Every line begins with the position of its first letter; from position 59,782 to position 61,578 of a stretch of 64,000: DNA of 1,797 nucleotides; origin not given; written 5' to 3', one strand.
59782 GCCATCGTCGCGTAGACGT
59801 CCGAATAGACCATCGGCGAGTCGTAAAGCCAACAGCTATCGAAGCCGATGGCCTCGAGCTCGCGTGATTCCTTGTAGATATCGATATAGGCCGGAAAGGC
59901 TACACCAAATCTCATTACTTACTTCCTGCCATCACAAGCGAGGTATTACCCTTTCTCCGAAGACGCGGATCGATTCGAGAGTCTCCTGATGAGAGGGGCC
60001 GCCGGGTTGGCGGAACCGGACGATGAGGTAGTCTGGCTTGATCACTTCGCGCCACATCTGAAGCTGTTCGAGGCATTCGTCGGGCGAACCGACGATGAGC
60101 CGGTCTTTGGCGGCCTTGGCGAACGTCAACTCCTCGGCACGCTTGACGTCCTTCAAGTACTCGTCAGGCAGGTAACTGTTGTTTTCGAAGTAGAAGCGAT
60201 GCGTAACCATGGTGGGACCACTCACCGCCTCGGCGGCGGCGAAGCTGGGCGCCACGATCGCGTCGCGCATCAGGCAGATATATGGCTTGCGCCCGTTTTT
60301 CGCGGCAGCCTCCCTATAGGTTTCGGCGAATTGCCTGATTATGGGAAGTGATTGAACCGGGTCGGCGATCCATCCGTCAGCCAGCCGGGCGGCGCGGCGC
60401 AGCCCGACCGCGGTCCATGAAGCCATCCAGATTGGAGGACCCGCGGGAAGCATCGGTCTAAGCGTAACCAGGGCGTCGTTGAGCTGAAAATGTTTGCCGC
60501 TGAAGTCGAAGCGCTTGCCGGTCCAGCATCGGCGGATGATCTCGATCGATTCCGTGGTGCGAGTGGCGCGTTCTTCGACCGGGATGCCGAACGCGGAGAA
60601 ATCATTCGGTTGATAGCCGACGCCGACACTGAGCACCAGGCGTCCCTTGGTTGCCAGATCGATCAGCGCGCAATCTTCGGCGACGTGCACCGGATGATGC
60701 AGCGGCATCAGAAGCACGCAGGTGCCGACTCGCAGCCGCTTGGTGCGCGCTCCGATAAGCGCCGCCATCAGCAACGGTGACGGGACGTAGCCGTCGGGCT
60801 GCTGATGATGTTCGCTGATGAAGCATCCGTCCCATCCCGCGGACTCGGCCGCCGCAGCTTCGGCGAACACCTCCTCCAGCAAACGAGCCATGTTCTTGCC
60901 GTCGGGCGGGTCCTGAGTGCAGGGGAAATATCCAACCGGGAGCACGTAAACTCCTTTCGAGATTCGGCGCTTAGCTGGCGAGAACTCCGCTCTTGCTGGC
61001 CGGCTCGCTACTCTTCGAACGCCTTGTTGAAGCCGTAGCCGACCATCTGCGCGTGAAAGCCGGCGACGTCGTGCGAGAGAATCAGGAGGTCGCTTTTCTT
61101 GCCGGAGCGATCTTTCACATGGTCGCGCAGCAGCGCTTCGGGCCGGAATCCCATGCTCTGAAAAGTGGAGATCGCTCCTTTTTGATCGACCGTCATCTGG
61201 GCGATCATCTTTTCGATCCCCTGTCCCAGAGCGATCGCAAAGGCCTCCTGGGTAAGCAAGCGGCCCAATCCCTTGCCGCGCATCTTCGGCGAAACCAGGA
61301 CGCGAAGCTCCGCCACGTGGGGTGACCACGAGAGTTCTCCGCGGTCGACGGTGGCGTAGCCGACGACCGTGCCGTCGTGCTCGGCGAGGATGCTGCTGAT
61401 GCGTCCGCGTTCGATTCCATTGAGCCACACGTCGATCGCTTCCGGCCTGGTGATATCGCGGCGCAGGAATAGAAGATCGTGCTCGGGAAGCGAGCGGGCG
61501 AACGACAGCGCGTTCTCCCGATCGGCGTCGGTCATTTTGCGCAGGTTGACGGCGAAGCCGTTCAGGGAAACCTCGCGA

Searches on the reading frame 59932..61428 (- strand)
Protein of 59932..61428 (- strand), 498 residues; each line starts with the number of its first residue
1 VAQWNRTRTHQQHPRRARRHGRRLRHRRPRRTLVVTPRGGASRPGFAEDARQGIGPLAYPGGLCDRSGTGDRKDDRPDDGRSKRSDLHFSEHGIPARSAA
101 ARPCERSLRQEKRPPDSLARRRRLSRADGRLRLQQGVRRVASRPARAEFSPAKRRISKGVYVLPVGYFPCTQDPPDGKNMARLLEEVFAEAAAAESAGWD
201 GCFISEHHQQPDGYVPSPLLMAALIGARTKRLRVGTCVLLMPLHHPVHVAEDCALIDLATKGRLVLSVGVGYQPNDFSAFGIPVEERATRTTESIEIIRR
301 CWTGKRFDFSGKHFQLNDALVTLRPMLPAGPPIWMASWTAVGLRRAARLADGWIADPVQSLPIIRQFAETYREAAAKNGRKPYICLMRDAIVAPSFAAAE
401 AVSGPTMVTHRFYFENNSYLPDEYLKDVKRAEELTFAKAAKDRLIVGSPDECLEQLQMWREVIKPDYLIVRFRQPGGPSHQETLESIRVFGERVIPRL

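Call 6: search_protein_families(library=pfam, proteins=[window:59932-61428:-], max_evalue=0.001)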
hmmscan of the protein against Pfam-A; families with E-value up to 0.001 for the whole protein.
window:59932-61428:- (498 aa): 1 family
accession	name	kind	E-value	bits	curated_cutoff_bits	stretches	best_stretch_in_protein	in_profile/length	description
PF00296.26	Bac_luciferase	-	1.1e-64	219.2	27.9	1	171-461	9-309/314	Luciferase-like monooxygenase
